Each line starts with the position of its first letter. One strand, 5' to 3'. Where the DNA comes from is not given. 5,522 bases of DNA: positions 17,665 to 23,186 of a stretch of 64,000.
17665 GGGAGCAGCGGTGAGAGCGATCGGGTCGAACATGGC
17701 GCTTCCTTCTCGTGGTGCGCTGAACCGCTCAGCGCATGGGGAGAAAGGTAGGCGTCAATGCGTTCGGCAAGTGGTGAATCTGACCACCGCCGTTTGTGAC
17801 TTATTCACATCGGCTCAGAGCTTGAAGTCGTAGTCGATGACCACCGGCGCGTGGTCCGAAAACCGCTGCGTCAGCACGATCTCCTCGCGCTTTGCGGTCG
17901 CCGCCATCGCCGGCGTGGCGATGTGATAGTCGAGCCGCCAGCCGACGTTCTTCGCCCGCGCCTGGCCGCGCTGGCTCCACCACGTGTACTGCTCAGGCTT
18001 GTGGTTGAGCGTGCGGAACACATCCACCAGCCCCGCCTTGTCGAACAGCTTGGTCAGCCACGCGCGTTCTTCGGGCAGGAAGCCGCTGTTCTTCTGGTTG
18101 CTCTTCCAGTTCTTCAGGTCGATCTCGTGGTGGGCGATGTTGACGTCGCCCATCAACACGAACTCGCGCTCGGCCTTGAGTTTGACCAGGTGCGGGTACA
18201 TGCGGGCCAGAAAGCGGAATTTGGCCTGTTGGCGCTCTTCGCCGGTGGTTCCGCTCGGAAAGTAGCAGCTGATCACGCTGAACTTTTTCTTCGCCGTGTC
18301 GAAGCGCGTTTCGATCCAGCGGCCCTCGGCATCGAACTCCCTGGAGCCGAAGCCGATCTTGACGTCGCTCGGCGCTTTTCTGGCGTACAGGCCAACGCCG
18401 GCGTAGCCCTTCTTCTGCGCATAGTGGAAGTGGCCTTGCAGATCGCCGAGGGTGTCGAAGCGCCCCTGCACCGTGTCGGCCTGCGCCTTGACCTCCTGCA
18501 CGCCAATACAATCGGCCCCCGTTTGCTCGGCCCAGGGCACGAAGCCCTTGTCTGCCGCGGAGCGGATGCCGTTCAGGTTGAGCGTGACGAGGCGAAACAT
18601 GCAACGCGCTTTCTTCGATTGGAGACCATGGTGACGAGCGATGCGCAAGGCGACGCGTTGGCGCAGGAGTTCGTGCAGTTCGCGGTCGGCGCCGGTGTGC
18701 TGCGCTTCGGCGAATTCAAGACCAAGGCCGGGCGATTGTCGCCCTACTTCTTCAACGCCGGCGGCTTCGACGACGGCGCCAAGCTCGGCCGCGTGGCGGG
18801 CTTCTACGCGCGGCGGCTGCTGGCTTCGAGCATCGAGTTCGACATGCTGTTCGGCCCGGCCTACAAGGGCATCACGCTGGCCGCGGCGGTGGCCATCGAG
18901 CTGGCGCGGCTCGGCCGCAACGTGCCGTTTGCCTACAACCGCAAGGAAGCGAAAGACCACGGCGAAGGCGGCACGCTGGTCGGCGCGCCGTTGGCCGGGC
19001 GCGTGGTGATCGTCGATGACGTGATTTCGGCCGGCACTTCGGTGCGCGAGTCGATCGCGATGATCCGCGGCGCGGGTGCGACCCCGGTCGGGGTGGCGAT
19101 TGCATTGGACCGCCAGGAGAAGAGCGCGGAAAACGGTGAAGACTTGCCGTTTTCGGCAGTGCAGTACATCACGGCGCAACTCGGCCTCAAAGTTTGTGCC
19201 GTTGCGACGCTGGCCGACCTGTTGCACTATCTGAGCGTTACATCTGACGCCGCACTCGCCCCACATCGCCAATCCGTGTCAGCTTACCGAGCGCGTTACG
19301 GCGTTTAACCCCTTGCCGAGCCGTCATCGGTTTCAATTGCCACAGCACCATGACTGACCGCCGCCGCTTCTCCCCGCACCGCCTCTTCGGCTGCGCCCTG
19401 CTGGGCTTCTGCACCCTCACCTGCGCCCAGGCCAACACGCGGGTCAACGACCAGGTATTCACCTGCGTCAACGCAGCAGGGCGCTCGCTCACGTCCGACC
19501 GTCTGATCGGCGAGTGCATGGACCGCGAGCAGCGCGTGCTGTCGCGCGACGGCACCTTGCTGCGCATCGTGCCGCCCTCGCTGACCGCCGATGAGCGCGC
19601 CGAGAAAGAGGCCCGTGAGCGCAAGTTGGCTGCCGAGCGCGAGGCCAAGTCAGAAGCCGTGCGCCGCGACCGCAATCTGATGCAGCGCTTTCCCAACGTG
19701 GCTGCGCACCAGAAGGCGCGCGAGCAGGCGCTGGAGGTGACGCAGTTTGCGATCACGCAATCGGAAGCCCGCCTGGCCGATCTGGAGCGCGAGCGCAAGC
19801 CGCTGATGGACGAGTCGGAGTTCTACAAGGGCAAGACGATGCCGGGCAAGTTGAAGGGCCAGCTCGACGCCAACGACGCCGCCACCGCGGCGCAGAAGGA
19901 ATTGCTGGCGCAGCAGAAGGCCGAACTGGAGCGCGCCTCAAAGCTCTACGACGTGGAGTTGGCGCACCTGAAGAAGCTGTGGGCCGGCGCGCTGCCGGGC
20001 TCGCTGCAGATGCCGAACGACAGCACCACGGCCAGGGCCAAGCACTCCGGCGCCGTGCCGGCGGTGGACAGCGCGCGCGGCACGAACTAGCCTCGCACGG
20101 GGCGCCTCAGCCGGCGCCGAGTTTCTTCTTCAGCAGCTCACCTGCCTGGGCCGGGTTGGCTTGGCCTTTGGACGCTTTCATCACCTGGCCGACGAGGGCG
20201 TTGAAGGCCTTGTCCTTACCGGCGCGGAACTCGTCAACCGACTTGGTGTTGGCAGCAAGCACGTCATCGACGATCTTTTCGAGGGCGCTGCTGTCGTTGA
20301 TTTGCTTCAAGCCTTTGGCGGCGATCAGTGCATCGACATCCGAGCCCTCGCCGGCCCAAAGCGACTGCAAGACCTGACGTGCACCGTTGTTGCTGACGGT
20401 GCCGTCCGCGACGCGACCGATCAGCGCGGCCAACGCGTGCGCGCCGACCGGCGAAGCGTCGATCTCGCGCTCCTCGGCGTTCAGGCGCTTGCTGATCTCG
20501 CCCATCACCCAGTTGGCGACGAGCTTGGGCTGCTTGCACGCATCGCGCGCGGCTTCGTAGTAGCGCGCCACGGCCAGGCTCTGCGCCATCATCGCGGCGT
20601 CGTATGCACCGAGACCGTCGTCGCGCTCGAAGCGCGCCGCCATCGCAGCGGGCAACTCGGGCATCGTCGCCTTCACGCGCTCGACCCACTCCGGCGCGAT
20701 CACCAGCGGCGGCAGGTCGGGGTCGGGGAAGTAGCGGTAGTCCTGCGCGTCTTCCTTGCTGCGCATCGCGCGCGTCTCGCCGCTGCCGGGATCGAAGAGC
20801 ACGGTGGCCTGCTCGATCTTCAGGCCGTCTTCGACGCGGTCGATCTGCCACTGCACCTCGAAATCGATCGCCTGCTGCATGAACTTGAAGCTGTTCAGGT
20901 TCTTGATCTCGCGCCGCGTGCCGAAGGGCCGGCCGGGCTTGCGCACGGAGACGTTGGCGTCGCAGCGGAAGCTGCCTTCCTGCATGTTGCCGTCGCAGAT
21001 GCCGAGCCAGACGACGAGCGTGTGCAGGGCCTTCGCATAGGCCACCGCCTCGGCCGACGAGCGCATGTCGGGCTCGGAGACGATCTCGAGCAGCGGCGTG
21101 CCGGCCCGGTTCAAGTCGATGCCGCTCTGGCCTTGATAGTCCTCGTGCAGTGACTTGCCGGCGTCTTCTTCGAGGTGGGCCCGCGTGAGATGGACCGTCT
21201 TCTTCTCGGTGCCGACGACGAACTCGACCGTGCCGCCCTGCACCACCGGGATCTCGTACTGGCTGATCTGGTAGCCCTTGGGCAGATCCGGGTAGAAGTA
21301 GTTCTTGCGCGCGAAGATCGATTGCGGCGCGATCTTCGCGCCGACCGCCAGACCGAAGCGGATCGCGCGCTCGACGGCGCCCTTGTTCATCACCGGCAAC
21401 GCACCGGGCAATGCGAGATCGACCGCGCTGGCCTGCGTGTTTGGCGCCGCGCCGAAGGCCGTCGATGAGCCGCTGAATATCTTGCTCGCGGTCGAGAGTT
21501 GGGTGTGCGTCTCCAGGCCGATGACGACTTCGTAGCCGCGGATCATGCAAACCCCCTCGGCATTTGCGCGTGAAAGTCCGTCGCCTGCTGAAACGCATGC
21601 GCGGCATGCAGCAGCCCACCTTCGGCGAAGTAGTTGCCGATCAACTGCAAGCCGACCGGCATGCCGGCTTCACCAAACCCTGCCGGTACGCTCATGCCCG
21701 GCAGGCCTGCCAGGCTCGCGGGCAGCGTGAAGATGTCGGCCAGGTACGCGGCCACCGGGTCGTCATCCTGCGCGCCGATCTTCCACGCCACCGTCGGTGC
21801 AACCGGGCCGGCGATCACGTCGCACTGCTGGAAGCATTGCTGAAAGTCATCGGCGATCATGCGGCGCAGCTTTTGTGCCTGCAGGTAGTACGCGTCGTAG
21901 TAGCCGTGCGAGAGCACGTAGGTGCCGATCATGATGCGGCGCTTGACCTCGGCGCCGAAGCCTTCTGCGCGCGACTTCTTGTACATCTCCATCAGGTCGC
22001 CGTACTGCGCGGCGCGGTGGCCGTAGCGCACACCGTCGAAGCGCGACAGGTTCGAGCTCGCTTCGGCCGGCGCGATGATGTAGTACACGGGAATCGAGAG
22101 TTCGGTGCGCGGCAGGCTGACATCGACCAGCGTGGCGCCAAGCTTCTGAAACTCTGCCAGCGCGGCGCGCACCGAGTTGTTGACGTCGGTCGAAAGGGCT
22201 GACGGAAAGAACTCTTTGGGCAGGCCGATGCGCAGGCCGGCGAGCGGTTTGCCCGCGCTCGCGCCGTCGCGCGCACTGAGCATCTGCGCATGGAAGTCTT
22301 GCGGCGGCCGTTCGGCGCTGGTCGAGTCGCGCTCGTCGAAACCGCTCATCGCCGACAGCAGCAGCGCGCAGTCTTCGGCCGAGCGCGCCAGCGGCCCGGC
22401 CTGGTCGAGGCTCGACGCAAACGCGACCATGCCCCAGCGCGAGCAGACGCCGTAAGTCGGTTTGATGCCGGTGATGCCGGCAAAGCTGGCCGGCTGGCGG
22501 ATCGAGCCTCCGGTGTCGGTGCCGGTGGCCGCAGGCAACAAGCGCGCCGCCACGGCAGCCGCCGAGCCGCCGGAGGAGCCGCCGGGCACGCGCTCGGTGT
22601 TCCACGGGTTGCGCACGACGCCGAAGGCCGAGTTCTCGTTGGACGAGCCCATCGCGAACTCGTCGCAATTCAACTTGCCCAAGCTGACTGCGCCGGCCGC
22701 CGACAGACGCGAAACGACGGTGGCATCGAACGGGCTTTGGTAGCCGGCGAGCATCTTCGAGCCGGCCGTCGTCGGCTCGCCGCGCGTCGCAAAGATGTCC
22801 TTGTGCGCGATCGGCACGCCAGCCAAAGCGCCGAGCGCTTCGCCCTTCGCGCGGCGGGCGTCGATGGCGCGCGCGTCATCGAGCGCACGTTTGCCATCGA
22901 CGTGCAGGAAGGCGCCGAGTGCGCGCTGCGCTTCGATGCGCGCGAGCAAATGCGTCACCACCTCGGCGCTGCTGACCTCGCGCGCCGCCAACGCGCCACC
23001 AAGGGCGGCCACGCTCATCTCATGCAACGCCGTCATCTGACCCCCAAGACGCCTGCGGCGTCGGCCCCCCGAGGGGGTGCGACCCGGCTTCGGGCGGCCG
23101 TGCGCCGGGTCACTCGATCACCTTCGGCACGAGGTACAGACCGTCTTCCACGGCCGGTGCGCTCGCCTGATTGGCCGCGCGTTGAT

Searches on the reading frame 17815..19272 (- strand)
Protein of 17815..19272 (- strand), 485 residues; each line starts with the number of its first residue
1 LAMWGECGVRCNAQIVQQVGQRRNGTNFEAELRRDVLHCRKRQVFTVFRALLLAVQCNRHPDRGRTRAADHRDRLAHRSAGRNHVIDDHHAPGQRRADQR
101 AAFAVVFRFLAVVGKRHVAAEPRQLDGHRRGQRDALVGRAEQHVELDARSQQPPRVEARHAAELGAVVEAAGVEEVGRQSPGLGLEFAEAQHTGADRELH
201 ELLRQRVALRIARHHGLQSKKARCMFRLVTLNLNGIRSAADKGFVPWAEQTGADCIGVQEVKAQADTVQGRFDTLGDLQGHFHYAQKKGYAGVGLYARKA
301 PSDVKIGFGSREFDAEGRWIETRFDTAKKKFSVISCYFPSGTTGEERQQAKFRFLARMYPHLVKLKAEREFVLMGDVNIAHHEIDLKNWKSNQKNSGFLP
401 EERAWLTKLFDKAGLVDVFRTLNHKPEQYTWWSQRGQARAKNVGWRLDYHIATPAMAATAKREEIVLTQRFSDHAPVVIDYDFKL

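Call 20: search_protein_families(library=pfam, proteins=[window:17815-19272:-], max_evalue=0.001)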
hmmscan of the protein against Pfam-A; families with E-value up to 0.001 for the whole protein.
window:17815-19272:- (485 aa): 2 families
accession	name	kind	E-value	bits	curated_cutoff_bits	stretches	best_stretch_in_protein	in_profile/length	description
PF03372.29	Exo_endo_phos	-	5.1e-24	85.6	24.5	1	229-474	1-225/225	Endonuclease/Exonuclease/phosphatase family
PF14529.12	Exo_endo_phos_2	-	0.0001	22.6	27.4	1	332-477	2-116/117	Endonuclease-reverse transcriptase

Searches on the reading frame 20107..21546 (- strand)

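Call 84: search_protein_families(library=pfam, proteins=[window:20107-21546:-], max_evalue=0.0001)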
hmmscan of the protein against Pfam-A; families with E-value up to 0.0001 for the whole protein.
window:20107-21546:- (479 aa): 2 families
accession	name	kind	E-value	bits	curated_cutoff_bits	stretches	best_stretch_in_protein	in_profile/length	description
PF02934.20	GatB_N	-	3.4e-114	381.1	23.4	1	7-289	1-277/277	GatB/GatE catalytic domain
PF02637.23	GatB_Yqey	-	1.5e-49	168.1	27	1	329-476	2-148/148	GatB domain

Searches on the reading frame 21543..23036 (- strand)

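Call 84: search_protein_families(library=pfam, proteins=[window:21543-23036:-], max_evalue=0.0001)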
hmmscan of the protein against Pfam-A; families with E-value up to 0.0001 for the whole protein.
window:21543-23036:- (497 aa): 1 family
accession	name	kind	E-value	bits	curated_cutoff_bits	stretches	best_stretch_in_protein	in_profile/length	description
PF01425.27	Amidase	-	3.6e-149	498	27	1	25-476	1-445/445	Amidase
